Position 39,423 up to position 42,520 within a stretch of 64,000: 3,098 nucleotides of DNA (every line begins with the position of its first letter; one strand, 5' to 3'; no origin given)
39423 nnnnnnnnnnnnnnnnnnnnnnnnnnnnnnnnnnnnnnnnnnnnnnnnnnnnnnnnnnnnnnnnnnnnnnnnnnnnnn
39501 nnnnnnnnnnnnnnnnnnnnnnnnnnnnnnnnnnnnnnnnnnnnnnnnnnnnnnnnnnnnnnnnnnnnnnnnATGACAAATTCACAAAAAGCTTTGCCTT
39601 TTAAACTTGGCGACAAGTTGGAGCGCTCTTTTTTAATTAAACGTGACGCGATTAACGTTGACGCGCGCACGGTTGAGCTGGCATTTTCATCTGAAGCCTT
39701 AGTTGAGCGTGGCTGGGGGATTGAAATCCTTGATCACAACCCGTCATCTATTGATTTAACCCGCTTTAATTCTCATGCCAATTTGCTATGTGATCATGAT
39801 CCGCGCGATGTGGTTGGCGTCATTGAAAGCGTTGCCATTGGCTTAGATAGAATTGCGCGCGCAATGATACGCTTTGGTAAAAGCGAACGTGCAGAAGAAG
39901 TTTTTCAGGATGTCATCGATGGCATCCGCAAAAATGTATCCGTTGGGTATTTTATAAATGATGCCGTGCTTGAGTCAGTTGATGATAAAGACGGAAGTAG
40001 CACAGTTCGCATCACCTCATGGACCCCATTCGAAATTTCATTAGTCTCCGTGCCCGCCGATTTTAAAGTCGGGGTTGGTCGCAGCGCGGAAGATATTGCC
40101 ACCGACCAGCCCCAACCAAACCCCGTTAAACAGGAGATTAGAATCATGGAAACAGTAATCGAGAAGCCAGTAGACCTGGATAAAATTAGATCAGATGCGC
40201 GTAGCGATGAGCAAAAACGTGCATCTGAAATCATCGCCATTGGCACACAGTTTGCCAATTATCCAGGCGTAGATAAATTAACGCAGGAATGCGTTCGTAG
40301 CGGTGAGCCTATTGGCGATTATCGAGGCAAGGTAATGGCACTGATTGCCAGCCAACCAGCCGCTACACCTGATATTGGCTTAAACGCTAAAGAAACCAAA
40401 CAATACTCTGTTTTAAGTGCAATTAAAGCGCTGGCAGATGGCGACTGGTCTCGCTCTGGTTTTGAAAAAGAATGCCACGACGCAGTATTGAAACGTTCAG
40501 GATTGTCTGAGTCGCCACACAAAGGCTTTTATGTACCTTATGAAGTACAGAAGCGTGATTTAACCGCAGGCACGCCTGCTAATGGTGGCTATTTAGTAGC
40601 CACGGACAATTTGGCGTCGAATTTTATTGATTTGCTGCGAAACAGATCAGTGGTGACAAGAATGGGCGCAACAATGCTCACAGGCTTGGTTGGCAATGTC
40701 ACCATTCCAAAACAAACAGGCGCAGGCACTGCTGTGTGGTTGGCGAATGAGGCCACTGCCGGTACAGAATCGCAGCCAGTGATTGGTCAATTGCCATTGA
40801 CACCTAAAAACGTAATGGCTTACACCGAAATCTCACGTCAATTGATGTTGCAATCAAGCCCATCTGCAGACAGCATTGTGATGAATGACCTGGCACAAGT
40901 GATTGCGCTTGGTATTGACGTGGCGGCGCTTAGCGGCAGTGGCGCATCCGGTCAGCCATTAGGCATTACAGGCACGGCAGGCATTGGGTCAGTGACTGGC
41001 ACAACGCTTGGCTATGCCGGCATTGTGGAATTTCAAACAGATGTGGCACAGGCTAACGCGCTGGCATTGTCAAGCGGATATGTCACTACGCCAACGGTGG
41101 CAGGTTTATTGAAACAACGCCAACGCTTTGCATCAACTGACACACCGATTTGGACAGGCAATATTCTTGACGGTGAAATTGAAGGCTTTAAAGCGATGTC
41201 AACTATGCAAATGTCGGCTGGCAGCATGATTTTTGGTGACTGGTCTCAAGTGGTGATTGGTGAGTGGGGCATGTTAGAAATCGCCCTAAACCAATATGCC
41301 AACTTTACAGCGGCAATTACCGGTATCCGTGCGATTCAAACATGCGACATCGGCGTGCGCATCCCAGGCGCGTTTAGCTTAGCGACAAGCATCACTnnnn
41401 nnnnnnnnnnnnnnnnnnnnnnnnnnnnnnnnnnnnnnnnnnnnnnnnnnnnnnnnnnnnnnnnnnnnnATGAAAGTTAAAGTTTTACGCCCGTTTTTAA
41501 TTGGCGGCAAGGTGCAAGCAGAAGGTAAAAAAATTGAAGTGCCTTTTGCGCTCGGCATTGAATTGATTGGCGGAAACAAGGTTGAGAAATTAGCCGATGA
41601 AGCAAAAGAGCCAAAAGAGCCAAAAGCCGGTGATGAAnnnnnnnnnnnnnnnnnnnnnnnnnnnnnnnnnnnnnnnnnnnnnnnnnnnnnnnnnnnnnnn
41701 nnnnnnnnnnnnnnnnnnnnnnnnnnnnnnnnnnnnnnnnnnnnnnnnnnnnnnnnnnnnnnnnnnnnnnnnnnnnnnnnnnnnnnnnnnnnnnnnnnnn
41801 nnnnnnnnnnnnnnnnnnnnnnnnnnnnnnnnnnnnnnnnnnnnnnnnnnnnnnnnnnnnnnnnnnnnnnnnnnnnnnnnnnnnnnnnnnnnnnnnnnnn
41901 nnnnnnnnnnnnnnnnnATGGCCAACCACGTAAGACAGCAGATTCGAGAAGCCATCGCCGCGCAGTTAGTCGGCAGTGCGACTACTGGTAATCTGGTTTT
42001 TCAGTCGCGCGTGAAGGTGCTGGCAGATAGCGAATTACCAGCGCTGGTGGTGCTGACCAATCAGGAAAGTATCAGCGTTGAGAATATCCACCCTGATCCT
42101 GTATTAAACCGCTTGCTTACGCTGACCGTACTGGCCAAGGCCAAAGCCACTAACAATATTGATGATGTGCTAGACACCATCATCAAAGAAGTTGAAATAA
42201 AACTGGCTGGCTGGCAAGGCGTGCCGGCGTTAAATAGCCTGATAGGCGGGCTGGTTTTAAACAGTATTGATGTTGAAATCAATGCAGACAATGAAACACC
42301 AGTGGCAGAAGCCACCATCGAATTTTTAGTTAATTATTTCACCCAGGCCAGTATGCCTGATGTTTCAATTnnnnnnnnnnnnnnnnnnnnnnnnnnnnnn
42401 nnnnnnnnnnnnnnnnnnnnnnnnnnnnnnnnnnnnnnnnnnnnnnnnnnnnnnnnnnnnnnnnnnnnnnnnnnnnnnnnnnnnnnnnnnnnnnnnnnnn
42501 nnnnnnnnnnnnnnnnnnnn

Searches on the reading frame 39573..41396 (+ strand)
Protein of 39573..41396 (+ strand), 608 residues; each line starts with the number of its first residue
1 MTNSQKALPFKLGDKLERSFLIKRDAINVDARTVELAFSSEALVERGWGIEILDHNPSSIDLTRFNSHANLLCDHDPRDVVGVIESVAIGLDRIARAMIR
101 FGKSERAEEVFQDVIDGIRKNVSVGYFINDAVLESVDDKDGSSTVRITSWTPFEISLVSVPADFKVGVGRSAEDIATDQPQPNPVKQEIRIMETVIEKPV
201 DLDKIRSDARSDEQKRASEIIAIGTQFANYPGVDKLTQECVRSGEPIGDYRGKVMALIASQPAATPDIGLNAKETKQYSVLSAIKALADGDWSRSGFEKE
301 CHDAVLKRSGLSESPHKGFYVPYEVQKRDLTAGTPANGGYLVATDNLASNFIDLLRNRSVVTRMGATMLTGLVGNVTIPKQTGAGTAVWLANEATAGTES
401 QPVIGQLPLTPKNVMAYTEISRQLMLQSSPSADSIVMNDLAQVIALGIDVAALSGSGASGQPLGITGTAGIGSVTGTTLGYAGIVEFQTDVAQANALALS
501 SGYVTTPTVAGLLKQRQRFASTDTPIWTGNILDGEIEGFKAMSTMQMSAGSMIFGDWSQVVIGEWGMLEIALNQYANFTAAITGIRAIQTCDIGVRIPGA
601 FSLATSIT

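Call 7: search_protein_families(library=pfam, proteins=[window:39573-41396:+], max_evalue=0.01)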
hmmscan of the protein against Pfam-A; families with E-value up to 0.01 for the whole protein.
window:39573-41396:+ (608 aa): 2 families
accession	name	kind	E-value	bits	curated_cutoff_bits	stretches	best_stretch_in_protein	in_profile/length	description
PF05065.19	Phage_capsid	-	2.6e-34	119.4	24.2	1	338-603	1-277/280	Phage capsid family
PF04586.22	Peptidase_S78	-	3e-05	24.7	21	1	68-164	51-148/165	Caudovirus prohead serine protease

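Call 8: search_protein_families(library=phrogs, proteins=[window:39573-41396:+], max_evalue=0.01)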
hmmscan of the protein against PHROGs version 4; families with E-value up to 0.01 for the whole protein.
window:39573-41396:+ (608 aa): 7 families
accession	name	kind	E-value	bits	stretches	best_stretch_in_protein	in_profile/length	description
phrog_617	-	head and packaging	1.3e-127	428.3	1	21-607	15-624/626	major head protein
phrog_4523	-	head and packaging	6e-43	148.5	1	16-266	14-279/644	major head and protease protein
phrog_10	-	head and packaging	1.4e-23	84.7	1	319-605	341-634/752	major head protein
phrog_2263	-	head and packaging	2.1e-11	44.4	1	68-564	74-502/551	major head protein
phrog_11321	-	unknown function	5e-07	30.5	1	58-162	22-130/327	-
phrog_80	-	head and packaging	6.9e-07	29.8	1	71-228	276-436/607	head maturation protease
phrog_38159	-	unknown function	0.0016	19.2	1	63-160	7-102/234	-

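Call 57: search_dna_similar(query=window:39573-41396:+, collection=phages, mode=protein, max_evalue=1e-20, max_rows=25)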
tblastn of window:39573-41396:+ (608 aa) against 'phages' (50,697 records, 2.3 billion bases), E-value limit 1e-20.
Records with a match: 60; places in all: 60; records where one place covers at least 80% of the query: 57.
Best place of each record, by identity: <60% 60.
By first word of the organism name: Xanthomonas 10; Escherichia 8; Roseobacter 7; Synechococcus 5; Rhodobacter 5; Pseudomonas 4; Enterobacter 2; Vibrio 2; Burkholderia 2; Achromobacter 2; and 9 more.
By host as written in the record: Xanthomonas campestris pv. campestris GBBC 1419 8; Escherichia coli 5; - 5; Rhodobacter capsulatus YW1 5; Roseobacter sp. FZCC0197 3; Enterobacter sp. CT7 2; Escherichia coli O78 2; Pseudomonas aeruginosa UVA4 2; and 22 more.
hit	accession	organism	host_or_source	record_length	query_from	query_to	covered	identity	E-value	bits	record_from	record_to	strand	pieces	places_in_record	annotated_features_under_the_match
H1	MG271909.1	Synechococcus phage S-LBS1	Synechococcus sp. TCC793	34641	7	602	98%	38.7%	4e-109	366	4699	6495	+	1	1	major capsid protein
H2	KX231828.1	Enterobacter phage Arya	Enterobacter sp. CT7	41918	6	603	98%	38.0%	2e-102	347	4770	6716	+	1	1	putative major capsid protein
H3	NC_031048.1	Enterobacter phage Arya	Enterobacter sp. CT7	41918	6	603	98%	38.0%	2e-102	347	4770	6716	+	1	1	major head protein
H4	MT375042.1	Acinetobacter phage vB_AbaP_Alexa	Acinetobacter baumannii NIPH 201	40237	4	606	99%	37.6%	1e-109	367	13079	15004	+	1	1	major capsid protein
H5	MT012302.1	Salmonella phage PT1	Salmonella enterica serovar Cerro 87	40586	6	603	98%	37.4%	1e-104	353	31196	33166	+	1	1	head-tail preconnector protease C/ scaffolding domain Nu3 protein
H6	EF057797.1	Vibrio phage VP882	Vibrio parahaemolyticus O3:K6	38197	13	604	97%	37.4%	2e-114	381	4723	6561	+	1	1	putative phage-related protein | hypothetical protein (x2)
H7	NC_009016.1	Vibrio phage VP882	Vibrio parahaemolyticus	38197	13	604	97%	37.4%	2e-114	381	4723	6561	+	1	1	major head protein | hypothetical protein (x2)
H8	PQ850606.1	Escherichia phage HeidiAbel_Bas97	Escherichia coli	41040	6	603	98%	37.0%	7e-105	353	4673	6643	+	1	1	major head protein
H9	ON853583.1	Serratia phage MQ-4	Serratia liquefaciens EOA81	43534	6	607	99%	36.6%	2e-105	355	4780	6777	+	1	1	major capsid protein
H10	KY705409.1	Escherichia phage vB_EcoM_ECOO78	Escherichia coli O78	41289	6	603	98%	36.7%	1e-103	350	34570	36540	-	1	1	major capsid protein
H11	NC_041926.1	Escherichia phage vB_EcoM_ECOO78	Escherichia coli O78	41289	6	603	98%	36.7%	1e-103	350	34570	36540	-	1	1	major head protein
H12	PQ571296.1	Klebsiella phage KA2-1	Klebsiella aerogenes MAO-MM-7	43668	6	603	98%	36.7%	1e-105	356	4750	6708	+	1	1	major head protein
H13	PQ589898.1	Escherichia phage Alux-21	Escherichia coli Eco-21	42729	6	603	98%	36.7%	5e-104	351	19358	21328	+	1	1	major head protein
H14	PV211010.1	Roseobacter phage CRP-811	Roseobacter sp. FZCC0198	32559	10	603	98%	36.9%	8e-106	356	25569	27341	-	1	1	major capsid protein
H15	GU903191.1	Escherichia phage vB_EcoM_ECO1230-10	Escherichia coli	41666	6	607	99%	36.1%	3e-105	355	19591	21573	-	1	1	putative phage major capsid protein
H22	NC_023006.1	Pseudomonas phage PPpW-3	-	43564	6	576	94%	37.2%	9e-102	345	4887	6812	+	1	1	major head protein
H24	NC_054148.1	Burkholderia phage Mica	Burkholderia cenocepacia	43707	26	605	95%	35.8%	1e-91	315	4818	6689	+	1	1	major head protein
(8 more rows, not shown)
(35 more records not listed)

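Call 58: get_annotated_region(hit=H7, flank=5000)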
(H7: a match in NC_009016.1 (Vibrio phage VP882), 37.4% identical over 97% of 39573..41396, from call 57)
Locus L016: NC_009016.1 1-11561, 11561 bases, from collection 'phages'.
description: Vibrio phage VP882, complete genome.
organism: Vibrio phage VP882 (NCBI taxid 2913982)
taxonomy: Viruses; Duplodnaviria; Heunggongvirae; Uroviricota; Caudoviricetes; Hapunavirus; Hapunavirus VP882
host: Vibrio parahaemolyticus; source: -; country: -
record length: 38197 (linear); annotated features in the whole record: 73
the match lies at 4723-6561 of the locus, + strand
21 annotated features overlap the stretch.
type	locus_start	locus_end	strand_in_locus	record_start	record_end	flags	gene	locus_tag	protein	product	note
CDS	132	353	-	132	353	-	-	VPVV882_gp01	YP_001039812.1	hypothetical protein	-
CDS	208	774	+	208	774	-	-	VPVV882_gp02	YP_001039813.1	terminase small subunit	-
CDS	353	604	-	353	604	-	-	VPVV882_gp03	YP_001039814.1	hypothetical protein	-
CDS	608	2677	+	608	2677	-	-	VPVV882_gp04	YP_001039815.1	terminase large subunit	-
CDS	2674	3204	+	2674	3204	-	-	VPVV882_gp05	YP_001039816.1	head-tail joining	-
CDS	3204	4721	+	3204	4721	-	-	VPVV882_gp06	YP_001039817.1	portal protein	-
CDS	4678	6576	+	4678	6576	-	-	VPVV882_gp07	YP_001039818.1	major head protein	-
CDS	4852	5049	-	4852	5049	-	-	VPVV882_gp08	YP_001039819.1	hypothetical protein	-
CDS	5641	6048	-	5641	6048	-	-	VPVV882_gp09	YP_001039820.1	hypothetical protein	-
CDS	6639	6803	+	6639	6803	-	-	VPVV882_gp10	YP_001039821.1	hypothetical protein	-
CDS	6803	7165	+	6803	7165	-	-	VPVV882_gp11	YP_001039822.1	head closure Hc1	-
CDS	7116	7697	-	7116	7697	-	-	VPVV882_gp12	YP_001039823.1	hypothetical protein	-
CDS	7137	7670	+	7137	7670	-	-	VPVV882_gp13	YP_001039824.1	tail completion or Neck1 protein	-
CDS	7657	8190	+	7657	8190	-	-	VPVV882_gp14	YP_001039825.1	putative phage-related protein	-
CDS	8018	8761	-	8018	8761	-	-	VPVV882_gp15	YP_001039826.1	hypothetical protein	-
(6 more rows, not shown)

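Call 59: get_annotated_region(hit=H8, flank=5000)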
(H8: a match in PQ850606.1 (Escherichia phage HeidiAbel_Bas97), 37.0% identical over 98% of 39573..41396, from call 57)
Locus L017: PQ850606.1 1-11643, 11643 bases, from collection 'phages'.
description: Escherichia phage HeidiAbel_Bas97, complete genome.
organism: Escherichia phage HeidiAbel_Bas97 (NCBI taxid 3398415)
taxonomy: Viruses; Duplodnaviria; Heunggongvirae; Uroviricota; Caudoviricetes
host: Escherichia coli; source: Birsig river; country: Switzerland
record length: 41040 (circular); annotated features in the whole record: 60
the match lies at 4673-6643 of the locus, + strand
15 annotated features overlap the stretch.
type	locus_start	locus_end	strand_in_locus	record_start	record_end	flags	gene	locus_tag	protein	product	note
CDS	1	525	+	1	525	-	-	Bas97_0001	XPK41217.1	terminase small subunit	head and packaging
CDS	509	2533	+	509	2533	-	-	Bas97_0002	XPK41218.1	terminase large subunit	head and packaging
CDS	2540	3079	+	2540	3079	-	-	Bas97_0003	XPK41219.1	head-tail joining protein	connector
CDS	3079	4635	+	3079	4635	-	-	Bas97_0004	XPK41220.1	portal protein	head and packaging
CDS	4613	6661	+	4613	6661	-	-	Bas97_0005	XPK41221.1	major head protein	head and packaging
CDS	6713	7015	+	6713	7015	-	-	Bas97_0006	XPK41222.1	endonuclease VII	RNA and nucleotide metabolism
CDS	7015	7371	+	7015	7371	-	-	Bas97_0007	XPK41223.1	hypothetical protein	-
CDS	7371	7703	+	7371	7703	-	-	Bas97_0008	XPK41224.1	hypothetical protein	-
CDS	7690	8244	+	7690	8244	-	-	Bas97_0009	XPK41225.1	hypothetical protein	-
CDS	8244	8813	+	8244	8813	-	-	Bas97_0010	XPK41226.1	hypothetical protein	-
CDS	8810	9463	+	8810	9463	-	-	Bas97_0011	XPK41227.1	baseplate assembly protein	tail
CDS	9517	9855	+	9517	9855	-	-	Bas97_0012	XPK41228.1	baseplate wedge subunit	tail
CDS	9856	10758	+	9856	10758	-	-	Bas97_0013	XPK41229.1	baseplate protein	tail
CDS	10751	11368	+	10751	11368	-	-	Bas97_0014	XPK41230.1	tail protein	tail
CDS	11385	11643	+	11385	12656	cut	-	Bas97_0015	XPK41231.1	tail protein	tail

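Call 103: get_annotated_region(hit=H1, flank=2500)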
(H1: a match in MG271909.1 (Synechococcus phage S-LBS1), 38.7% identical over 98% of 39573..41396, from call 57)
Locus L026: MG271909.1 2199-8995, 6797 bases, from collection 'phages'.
description: Synechococcus phage S-LBS1, complete genome.
organism: Synechococcus phage S-LBS1 (NCBI taxid 2008320)
taxonomy: Viruses; Duplodnaviria; Heunggongvirae; Uroviricota; Caudoviricetes
host: Synechococcus sp. TCC793; source: surface water from Lake Bourget; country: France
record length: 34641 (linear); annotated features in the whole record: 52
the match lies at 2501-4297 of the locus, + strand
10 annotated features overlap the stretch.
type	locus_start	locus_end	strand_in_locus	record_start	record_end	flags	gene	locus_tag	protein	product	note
CDS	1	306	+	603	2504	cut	-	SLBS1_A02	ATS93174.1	terminase large subunit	-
CDS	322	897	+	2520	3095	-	-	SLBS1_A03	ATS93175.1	hypothetical protein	-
CDS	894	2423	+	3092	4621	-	-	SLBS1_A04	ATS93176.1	portal protein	-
CDS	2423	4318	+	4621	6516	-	-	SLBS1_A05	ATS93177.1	major capsid protein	-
CDS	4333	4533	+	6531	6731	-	-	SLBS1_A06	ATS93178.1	hypothetical protein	-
CDS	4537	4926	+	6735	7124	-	-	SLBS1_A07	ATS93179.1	hypothetical protein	unnamed protein product contains domain of PHA00664 superfamily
CDS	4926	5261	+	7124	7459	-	-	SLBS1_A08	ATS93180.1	hypothetical protein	-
CDS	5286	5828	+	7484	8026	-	-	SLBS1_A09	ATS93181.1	hypothetical protein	-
CDS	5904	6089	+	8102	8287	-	-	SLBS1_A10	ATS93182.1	hypothetical protein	-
CDS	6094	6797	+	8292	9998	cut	-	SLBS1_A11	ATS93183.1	tail fiber protein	-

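Call 104: get_annotated_region(hit=H3, flank=2500)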
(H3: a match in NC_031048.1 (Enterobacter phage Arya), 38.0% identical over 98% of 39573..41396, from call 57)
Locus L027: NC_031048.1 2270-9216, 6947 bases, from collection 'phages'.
description: Enterobacter phage Arya, complete genome.
organism: Enterobacter phage Arya (NCBI taxid 1864622)
taxonomy: Viruses; Duplodnaviria; Heunggongvirae; Uroviricota; Caudoviricetes; Iiscvirinae; Jilinvirus
host: Enterobacter sp. CT7; source: -; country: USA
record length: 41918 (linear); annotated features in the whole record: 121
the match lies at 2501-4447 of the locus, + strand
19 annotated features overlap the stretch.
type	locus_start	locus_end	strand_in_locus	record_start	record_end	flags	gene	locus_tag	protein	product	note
CDS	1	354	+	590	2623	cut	-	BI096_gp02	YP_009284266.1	terminase large subunit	BI096_gp02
regulatory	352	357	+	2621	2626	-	-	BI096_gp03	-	ribosome_binding_site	-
CDS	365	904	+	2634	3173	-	-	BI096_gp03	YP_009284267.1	head-tail joining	BI096_gp03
regulatory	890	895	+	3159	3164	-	-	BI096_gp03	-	ribosome_binding_site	-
CDS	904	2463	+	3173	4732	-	-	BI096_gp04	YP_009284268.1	portal protein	BI096_gp04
regulatory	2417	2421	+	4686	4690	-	-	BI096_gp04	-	ribosome_binding_site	-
CDS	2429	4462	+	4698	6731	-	-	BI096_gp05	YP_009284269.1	major head protein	BI096_gp05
regulatory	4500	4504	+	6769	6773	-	-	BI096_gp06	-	ribosome_binding_site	-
CDS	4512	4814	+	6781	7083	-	-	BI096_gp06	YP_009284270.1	endonuclease VII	BI096_gp06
regulatory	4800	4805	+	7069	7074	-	-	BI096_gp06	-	ribosome_binding_site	-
CDS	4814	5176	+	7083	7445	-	-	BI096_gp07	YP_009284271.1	hypothetical protein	BI096_gp07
regulatory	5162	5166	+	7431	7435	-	-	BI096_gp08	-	ribosome_binding_site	-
CDS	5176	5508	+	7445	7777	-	-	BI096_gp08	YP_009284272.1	head closure Hc1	BI096_gp08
regulatory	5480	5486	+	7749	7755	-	-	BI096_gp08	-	ribosome_binding_site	-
CDS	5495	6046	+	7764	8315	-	-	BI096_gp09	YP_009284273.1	tail completion or Neck1 protein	BI096_gp09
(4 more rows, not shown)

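Call 105: get_annotated_region(hit=H14, flank=2500)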
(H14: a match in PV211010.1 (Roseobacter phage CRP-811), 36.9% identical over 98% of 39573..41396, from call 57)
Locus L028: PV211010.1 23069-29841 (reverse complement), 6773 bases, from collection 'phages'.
description: Roseobacter phage CRP-811, complete genome.
organism: Roseobacter phage CRP-811 (NCBI taxid 3417980)
taxonomy: Viruses; Duplodnaviria; Heunggongvirae; Uroviricota; Caudoviricetes
host: Roseobacter sp. FZCC0198; source: seawater; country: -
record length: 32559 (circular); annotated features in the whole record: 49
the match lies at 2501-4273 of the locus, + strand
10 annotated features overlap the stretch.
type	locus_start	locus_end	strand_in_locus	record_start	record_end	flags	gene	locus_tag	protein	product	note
CDS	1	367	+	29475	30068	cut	-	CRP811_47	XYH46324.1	hypothetical protein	-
CDS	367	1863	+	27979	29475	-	-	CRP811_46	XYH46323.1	portal protein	-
CDS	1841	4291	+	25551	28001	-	-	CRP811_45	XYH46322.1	major capsid protein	-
CDS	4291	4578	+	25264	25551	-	-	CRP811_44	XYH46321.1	hypothetical protein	-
CDS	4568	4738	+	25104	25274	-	-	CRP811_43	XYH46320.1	hypothetical protein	-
CDS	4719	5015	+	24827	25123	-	-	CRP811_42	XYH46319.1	head-tail joining protein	-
CDS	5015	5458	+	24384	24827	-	-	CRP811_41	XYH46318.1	minor tail protein U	-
CDS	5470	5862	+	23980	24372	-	-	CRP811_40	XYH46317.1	tail tube protein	-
CDS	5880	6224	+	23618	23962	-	-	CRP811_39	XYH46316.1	putative tail assembly chaperone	-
CDS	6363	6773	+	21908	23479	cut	-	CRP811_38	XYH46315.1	tape measure protein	-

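Call 106: get_annotated_region(hit=H22, flank=2500)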
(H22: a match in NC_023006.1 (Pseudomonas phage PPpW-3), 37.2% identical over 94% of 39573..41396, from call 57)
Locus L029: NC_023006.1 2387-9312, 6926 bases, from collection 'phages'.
description: Pseudomonas phage PPpW-3 DNA, complete sequence.
organism: Pseudomonas phage PPpW-3 (NCBI taxid 1279082)
taxonomy: Viruses; Duplodnaviria; Heunggongvirae; Uroviricota; Caudoviricetes; Hiroshimavirus; Hiroshimavirus PPpW3
host: -; source: -; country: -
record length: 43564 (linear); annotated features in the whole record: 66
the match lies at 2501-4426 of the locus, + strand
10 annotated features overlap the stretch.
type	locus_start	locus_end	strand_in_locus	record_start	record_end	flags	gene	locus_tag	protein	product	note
CDS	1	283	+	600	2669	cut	-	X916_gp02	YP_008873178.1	terminase large subunit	PPpw-3_ORF-2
CDS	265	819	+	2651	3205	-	-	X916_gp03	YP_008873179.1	head-tail joining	PPpW-3_ORF-3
CDS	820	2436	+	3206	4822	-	-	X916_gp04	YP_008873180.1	portal protein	PPpW-3_ORF-4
CDS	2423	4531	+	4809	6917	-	-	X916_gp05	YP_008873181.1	major head protein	PPpW-3_ORF-5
CDS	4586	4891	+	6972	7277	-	-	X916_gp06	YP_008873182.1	endonuclease VII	PPpW-3_ORF-6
CDS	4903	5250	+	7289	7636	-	-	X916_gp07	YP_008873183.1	hypothetical protein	PPpW-3_ORF-7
CDS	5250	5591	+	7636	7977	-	-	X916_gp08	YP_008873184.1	head closure Hc1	PPpW-3_ORF-8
CDS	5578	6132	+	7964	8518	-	-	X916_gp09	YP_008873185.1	tail completion or Neck1 protein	PPpW-3_ORF-9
CDS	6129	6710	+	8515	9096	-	-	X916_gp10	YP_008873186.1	hypothetical protein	PPpW-3_ORF-10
CDS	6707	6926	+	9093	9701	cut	-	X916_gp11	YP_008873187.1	baseplate assembly protein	PPpW-3_ORF-11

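Call 107: get_annotated_region(hit=H24, flank=2500)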
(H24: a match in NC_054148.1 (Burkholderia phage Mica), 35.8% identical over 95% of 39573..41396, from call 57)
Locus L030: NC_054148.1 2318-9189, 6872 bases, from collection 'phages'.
description: Burkholderia phage Mica, complete genome.
organism: Burkholderia phage Mica (NCBI taxid 2767579)
taxonomy: Viruses; Duplodnaviria; Heunggongvirae; Uroviricota; Caudoviricetes; Micavirus; Micavirus Mica
host: Burkholderia cenocepacia; source: soil; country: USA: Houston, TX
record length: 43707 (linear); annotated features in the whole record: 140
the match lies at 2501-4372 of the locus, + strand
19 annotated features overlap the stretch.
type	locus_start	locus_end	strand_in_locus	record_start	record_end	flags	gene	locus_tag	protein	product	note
CDS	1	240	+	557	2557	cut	-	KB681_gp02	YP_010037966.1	terminase large subunit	Blastp AAA96534, Escherichia phage Lambda, evalue: 1.51844e-56; PF05876; HHpred: [3CPE_A][DNA packaging protein Gp17; ...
regulatory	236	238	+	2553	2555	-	-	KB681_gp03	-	ribosome_binding_site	-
CDS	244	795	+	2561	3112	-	-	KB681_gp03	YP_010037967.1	head-tail joining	-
regulatory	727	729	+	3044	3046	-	-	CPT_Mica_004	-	ribosome_binding_site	-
CDS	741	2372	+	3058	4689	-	-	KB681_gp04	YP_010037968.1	portal protein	Blastp, AAA96536, Escherichia phage Lambda, evalue: 7.43e-5; PF05136 [IPR006429][Phage portal protein][lambda family]; ...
regulatory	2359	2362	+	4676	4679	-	-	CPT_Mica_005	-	ribosome_binding_site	-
CDS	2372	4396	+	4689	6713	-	-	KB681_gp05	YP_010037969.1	major head protein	Blastp: SwissProt: [B0ZSF3|CAPSD_BPHA1][Major capsid protein][Halomonas phage phiHAP-1][evalue: 3.0155e-96]; PF05065 ...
regulatory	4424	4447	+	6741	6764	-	-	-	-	terminator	-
regulatory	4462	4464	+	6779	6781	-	-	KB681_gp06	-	ribosome_binding_site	-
CDS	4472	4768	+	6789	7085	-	-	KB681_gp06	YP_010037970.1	hypothetical protein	-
regulatory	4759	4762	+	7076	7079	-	-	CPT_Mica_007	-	ribosome_binding_site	-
CDS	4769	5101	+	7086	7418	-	-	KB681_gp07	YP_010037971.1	head closure Hc1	Blastp, YP_009284272, putative head-tail attachment protein, Enterobacter phage Arya, evalue: 4.0726e-18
regulatory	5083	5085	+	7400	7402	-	-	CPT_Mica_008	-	ribosome_binding_site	-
CDS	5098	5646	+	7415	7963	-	-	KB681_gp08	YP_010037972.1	tail completion or Neck1 protein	Blastp: [AXF38220][putative minor tail protein][Ralstonia phage phiRSP][evalue: 5.92151e-108]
regulatory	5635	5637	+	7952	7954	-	-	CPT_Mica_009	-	ribosome_binding_site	-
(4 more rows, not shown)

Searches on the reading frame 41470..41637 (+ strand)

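Call 51: search_protein_families(library=pfam, proteins=[window:41470-41637:+], max_evalue=10)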
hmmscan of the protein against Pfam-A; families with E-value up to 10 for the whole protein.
window:41470-41637:+ (56 aa): 1 family
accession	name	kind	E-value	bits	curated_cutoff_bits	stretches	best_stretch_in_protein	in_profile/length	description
PF23843.2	DUF7210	-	0.013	15.5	27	1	1-25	1-25/38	Domain of unknown function (DUF7210)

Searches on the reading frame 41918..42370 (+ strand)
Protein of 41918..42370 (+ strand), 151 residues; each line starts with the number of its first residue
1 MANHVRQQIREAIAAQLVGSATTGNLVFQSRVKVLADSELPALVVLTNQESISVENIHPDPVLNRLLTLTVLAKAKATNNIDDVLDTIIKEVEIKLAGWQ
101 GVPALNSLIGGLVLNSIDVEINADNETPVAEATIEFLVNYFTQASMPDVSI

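Call 102: search_protein_families(library=pfam, proteins=[window:41918-42370:+], max_evalue=0.01)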
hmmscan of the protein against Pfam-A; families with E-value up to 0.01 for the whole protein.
window:41918-42370:+ (151 aa): 1 family
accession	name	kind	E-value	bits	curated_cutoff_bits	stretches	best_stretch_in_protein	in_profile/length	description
PF06141.17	Phage_tail_U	-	0.00033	21.4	25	1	7-140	4-130/130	Phage minor tail protein U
